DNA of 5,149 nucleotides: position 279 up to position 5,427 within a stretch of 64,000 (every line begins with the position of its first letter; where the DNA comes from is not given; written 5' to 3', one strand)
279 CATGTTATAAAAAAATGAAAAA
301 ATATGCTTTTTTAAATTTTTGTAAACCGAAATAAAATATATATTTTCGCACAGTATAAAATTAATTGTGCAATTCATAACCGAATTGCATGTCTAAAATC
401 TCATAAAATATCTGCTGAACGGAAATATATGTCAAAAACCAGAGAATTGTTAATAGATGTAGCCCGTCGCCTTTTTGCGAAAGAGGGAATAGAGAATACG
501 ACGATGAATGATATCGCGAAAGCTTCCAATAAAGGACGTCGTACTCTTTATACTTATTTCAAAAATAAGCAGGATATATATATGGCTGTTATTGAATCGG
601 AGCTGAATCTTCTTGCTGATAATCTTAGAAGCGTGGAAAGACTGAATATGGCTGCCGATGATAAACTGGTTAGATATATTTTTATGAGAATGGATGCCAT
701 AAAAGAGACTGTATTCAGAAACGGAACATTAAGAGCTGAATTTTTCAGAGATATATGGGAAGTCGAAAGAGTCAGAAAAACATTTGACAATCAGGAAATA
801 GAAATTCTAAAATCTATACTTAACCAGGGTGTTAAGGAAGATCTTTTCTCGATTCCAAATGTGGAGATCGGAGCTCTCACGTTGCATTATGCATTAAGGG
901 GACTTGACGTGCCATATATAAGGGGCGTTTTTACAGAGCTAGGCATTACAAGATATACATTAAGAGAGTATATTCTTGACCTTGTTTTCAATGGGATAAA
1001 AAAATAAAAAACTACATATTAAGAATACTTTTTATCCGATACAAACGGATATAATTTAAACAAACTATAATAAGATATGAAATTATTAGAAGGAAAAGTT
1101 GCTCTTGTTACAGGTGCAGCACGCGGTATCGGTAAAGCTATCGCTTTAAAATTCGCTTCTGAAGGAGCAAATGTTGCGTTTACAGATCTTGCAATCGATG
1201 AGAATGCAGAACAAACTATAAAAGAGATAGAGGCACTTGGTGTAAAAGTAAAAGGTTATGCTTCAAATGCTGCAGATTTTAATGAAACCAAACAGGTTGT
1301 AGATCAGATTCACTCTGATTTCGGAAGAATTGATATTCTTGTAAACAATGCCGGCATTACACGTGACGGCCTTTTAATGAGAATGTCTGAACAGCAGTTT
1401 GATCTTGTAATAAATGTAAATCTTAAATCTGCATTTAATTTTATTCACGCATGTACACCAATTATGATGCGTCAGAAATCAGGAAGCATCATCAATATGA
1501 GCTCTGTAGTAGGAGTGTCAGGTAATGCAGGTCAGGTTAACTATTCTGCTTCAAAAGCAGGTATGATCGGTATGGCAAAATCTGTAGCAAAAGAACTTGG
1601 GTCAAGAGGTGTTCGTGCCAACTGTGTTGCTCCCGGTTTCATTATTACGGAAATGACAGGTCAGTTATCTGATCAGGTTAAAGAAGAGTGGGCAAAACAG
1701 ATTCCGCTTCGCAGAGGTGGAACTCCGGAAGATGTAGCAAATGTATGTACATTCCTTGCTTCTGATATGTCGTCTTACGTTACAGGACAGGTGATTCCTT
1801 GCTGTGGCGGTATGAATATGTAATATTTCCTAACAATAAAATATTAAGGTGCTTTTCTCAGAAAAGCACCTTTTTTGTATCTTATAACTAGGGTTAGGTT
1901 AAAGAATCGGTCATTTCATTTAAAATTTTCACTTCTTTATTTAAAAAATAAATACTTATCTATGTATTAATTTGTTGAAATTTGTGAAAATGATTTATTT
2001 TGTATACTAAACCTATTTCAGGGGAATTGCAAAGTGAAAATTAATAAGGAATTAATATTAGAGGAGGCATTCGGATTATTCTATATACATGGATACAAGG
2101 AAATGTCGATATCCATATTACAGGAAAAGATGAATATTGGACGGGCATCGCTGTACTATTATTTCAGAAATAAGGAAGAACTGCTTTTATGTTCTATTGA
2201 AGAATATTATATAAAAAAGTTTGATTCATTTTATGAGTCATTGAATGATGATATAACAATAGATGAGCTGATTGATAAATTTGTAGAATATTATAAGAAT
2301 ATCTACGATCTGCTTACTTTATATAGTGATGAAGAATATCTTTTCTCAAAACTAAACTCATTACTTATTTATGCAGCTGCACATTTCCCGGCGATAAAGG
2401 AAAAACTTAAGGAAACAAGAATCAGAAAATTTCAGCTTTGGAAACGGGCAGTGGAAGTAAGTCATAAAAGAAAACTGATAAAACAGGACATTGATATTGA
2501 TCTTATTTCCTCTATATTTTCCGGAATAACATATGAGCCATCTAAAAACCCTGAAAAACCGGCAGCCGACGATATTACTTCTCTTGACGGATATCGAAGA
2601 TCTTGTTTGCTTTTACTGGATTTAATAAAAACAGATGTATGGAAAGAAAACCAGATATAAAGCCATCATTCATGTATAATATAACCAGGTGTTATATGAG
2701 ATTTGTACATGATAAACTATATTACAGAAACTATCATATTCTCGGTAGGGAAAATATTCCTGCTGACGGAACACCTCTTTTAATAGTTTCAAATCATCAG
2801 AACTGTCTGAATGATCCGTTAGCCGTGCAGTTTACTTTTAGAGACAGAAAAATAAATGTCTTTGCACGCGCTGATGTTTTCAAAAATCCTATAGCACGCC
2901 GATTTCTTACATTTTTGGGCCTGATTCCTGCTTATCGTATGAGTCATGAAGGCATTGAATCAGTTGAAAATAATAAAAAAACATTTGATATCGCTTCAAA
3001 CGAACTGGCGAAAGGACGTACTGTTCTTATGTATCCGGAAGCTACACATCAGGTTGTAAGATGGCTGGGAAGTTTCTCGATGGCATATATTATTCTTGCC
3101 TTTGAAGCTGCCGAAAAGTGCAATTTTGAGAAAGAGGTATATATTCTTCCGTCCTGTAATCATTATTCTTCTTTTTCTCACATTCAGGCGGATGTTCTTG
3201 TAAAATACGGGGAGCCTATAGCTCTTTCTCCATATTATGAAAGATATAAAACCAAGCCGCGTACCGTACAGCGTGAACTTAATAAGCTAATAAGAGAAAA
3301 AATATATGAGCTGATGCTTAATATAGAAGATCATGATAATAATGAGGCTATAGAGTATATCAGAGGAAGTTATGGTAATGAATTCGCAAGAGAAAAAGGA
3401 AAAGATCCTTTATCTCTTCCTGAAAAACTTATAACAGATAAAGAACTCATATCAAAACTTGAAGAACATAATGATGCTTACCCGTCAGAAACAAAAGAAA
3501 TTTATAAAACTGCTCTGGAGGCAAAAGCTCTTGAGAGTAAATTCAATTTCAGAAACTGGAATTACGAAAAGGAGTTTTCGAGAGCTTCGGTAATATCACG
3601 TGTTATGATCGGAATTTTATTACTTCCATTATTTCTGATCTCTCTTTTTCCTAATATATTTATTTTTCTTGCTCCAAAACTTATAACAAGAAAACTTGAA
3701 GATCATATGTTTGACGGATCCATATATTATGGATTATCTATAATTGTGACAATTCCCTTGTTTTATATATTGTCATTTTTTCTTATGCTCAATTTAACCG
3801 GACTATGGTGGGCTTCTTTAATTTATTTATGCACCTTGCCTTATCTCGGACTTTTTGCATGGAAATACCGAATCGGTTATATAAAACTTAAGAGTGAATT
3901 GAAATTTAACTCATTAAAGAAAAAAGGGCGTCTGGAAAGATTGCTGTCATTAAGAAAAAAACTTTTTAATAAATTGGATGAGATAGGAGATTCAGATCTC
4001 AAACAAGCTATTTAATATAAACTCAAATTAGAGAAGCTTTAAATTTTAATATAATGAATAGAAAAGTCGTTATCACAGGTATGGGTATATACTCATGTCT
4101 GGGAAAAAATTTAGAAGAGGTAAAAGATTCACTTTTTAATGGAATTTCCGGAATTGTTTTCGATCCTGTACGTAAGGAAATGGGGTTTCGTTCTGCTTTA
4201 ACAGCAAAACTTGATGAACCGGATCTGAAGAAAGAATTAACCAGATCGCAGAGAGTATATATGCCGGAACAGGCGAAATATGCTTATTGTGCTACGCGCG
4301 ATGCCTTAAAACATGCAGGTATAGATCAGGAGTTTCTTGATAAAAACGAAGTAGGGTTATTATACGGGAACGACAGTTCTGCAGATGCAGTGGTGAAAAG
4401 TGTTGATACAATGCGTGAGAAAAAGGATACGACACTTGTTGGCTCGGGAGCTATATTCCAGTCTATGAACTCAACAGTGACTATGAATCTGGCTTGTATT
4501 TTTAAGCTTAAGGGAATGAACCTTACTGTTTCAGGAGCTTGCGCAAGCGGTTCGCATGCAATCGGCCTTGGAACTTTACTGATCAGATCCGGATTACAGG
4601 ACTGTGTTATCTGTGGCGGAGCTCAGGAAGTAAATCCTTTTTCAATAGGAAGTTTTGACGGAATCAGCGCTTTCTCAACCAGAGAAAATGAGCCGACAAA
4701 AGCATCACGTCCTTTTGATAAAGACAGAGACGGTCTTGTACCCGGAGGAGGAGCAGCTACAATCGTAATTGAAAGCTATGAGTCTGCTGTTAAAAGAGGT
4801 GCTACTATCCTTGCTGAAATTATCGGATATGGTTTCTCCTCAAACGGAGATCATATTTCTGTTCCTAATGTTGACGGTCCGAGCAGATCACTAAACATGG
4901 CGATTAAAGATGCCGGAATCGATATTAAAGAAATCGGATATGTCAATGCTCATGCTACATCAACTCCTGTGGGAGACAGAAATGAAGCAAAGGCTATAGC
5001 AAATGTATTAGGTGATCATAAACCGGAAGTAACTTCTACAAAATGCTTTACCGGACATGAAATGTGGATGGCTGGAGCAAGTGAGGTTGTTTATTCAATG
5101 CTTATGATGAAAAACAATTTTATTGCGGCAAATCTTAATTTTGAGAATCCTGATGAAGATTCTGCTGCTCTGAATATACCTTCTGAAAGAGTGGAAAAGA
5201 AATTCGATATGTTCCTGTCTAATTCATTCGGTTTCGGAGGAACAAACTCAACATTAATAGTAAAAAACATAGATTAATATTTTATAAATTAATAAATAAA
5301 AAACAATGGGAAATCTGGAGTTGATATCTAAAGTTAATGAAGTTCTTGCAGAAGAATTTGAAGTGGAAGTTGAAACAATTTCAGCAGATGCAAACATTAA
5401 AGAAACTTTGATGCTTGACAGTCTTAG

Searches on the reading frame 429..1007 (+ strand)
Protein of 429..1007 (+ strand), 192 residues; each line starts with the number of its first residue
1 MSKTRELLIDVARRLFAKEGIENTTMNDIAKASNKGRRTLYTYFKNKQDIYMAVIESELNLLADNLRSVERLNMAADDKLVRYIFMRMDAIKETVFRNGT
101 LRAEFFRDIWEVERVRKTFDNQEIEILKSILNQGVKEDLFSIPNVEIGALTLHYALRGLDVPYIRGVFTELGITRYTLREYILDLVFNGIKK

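Call 24: find_encoding_contigs(protein=window:429-1007:+, flank=10000, max_places=6)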
Protein window:429-1007:+ (192 aa): 18 contigs read that carry it; 6 places shown.
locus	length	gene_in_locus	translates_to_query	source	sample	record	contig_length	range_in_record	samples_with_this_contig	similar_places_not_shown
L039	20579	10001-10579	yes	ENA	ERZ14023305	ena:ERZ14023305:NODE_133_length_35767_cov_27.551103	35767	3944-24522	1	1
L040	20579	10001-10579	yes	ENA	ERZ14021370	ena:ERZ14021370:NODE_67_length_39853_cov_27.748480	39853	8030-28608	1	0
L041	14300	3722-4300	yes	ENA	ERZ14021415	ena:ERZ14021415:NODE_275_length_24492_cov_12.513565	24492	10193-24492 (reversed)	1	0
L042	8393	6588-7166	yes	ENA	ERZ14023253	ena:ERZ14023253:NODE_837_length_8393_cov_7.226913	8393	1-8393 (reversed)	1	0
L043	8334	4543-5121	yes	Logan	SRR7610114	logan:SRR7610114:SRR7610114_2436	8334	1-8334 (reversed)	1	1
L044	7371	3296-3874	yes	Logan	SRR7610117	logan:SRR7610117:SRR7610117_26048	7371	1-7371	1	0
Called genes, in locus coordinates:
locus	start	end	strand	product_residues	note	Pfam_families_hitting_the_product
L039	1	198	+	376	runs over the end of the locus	PF01702:TGT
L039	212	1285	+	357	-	PF03739:LptF_LptG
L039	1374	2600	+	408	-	PF01842:ACT (weak), PF13740:ACT_6, PF21086:ACT_PSP_2, PF00702:Hydrolase, PF06888:Put_Phosphatase (faint), PF12710:HAD, PF08282:Hydrolase_3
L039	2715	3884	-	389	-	PF01757:Acyl_transf_3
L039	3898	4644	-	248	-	PF07081:DUF1349, PF17851:GH43_C2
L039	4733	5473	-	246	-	PF00196:GerE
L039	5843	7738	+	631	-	PF13098:Thioredoxin_2 (faint), PF00085:Thioredoxin (weak), PF08534:Redoxin (weak), PF13905:Thioredoxin_8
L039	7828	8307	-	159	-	PF04073:tRNA_edit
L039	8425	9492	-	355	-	PF00724:Oxidored_FMN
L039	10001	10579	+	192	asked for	PF00440:TetR_N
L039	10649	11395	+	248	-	PF00106:adh_short, PF08659:KR, PF13561:adh_short_C2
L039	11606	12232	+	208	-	PF00440:TetR_N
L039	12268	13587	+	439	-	PF01553:Acyltransferase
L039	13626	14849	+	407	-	PF00109:ketoacyl-synt, PF02801:Ketoacyl-synt_C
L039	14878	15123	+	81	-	PF00550:PP-binding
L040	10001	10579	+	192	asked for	PF00440:TetR_N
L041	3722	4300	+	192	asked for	PF00440:TetR_N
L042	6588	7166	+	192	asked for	PF00440:TetR_N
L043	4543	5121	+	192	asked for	PF00440:TetR_N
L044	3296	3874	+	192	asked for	PF00440:TetR_N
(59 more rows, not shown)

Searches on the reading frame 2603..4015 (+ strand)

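Call 22: search_protein_families(library=ncbifam, proteins=[window:2603-4015:+], max_evalue=1e-10)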
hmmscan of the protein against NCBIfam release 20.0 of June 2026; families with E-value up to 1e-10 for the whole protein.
window:2603-4015:+ (470 aa): 0 families

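Call 33: search_protein_families(library=pfam, proteins=[window:2603-4015:+])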
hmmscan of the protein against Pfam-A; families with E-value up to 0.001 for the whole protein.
window:2603-4015:+ (470 aa): 1 family
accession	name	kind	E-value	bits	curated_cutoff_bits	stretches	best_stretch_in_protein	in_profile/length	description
PF01553.26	Acyltransferase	-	7.8e-13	48.8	23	1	47-183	5-128/132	Acyltransferase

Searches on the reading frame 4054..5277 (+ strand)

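Call 22: search_protein_families(library=ncbifam, proteins=[window:4054-5277:+], max_evalue=1e-10)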
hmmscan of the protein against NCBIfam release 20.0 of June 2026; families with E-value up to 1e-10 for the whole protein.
window:4054-5277:+ (407 aa): 19 families
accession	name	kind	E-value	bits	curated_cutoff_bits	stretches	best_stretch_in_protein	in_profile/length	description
NF005935.0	PRK07967.1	equivalog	9.9e-112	373.7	630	1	3-406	2-404/406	beta-ketoacyl-ACP synthase I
TIGR03150.1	fabF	equivalog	3.1e-102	342.3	493.75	1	3-404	1-407/407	beta-ketoacyl-ACP synthase II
NF005589.0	PRK07314.1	subfamily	2.9e-101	339.2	387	1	2-406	3-412/413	beta-ketoacyl-ACP synthase II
NF006587.0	PRK09116.1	equivalog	2.1e-91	306.7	470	1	3-405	2-406/408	beta-ketoacyl-ACP synthase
NF004970.0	PRK06333.1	subfamily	8.5e-84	281.8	525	1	2-404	3-420/424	beta-ketoacyl-ACP synthase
NF006274.0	PRK08439.1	equivalog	1.1e-79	268.2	621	1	3-405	2-405/406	beta-ketoacyl-ACP synthase II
NF006434.0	PRK08722.1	equivalog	3.4e-71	240.3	759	1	2-406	3-414/414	beta-ketoacyl-ACP synthase II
NF005490.0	PRK07103.1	equivalog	4.1e-69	233.6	445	1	3-405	4-412/414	polyketide beta-ketoacyl:acyl carrier protein synthase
NF005076.0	PRK06501.1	equivalog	6.3e-68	229.6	629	1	5-404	13-421/425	beta-ketoacyl-ACP synthase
NF005916.1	PRK07910.1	equivalog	8.5e-66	222.6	560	1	4-402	13-414/418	KasA/KasB family beta-ketoacyl-ACP synthase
NF006618.0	PRK09185.1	subfamily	2e-60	204.9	407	1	3-405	3-392/394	beta-ketoacyl-ACP synthase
NF004618.0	PRK05952.1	equivalog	2.2e-54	184.9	455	1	4-405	3-382/384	beta-ketoacyl-ACP synthase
NF058662.1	cispenta_AmcF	equivalog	3.1e-52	177.8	325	1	4-404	1-368/369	cispentacin biosynthesis acyltransferase subunit AmcF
NF040607.1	mycolic_Pks13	equivalog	1.6e-32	112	2100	1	73-406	188-526/1680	polyketide synthase Pks13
NF041183.1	Pks2_ls1_myc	equivalog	1.2e-28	98.6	2400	1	73-371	90-380/2086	sulfolipid-1 biosynthesis phthioceranic/hydroxyphthioceranic acid synthase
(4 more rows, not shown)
